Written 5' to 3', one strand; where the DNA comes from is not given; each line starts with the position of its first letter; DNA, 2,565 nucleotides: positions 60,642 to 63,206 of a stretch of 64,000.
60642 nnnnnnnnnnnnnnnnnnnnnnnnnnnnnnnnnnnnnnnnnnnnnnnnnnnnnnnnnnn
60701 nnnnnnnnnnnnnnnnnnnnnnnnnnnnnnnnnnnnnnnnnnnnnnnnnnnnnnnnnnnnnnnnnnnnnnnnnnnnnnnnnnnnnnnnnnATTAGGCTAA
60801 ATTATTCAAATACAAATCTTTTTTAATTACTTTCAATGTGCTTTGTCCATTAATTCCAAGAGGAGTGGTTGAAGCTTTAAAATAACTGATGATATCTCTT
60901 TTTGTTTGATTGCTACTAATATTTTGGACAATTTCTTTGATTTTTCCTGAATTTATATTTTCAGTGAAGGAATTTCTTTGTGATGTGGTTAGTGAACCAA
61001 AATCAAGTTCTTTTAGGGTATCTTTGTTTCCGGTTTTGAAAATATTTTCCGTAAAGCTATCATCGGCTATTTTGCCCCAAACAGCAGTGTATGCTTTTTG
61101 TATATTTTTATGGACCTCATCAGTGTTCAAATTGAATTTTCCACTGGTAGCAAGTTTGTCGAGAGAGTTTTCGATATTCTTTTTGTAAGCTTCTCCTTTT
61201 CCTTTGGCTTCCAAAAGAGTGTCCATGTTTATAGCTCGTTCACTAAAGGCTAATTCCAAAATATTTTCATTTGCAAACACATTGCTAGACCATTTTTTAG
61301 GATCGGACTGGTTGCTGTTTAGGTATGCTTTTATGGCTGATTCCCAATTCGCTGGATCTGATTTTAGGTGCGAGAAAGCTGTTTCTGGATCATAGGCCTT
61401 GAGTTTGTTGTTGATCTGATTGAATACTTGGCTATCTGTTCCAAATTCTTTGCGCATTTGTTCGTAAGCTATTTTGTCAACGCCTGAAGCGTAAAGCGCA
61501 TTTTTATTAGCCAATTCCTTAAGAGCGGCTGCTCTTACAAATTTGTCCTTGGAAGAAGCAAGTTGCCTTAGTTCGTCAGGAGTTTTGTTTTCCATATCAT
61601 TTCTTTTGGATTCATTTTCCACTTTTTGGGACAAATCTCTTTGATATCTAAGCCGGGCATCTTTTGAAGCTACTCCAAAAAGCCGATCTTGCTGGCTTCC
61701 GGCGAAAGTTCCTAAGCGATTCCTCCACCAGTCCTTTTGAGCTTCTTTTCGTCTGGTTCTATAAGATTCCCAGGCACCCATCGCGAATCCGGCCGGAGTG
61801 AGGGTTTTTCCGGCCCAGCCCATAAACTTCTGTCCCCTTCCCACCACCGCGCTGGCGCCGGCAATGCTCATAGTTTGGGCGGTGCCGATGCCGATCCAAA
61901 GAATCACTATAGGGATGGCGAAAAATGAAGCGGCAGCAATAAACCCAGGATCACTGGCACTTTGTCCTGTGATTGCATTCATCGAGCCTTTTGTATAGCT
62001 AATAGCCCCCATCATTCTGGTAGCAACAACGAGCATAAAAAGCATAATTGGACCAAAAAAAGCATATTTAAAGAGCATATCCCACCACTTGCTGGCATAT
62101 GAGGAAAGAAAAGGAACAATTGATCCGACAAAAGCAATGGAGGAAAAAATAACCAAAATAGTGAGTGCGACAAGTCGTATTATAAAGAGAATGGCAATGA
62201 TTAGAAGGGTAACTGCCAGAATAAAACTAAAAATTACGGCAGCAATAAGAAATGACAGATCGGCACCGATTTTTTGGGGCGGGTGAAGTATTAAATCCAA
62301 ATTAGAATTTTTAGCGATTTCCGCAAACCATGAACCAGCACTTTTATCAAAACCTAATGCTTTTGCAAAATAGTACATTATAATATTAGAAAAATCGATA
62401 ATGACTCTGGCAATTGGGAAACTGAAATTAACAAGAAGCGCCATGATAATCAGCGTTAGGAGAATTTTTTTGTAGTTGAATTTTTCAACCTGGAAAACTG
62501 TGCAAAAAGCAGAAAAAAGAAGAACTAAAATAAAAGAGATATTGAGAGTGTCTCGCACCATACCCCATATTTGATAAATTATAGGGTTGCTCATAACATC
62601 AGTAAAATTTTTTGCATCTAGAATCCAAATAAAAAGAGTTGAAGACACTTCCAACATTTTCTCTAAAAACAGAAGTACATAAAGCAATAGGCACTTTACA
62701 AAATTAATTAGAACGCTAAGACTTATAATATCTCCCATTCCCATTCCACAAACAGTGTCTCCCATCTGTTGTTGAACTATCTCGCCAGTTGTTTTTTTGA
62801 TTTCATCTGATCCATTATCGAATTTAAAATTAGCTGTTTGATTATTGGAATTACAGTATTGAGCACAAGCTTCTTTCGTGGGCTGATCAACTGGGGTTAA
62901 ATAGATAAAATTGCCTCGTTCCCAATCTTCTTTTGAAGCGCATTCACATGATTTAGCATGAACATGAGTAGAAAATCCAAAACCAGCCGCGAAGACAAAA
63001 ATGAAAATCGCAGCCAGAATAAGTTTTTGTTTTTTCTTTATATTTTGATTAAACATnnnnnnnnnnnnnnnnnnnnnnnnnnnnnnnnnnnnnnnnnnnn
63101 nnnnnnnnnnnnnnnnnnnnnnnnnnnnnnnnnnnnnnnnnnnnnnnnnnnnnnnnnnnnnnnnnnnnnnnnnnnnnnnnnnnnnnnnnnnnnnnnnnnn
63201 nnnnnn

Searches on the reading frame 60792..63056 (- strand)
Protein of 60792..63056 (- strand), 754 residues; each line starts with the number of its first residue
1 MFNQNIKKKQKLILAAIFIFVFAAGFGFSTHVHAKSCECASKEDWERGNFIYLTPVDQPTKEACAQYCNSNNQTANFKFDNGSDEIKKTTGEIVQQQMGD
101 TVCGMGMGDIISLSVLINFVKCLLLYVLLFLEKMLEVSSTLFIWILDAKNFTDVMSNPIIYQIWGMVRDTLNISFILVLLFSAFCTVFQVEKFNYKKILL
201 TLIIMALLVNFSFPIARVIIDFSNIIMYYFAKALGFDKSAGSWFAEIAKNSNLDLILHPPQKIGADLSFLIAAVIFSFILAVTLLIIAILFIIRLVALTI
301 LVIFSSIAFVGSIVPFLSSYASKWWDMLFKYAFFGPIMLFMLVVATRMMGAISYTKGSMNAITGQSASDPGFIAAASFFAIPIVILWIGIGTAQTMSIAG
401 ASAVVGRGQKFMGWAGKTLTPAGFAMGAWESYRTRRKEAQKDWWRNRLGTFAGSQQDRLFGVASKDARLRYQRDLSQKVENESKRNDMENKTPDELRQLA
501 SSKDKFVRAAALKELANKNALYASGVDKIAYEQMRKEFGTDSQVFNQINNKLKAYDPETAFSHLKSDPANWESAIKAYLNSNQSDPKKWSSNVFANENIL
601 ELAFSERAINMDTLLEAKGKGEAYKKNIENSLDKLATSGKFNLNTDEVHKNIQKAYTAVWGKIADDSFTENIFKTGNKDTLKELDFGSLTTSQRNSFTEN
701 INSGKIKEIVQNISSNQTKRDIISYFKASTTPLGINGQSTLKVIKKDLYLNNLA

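Call 3: search_protein_families(library=pfam, proteins=[window:60792-63056:-], max_evalue=0.01)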
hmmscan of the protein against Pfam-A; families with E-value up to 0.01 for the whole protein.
window:60792-63056:- (754 aa): 0 families

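Call 43: search_protein_families(library=ncbifam, proteins=[window:60792-63056:-], max_evalue=1)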
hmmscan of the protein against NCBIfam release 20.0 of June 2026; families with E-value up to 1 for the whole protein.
window:60792-63056:- (754 aa): 1 family
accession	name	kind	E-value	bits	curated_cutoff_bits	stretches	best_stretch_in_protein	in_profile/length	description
NF046089.1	CD3337_EF1877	subfamily_domain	0.00057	18.8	120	1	261-350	296-385/450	CD3337/EF1877 family mobilome membrane protein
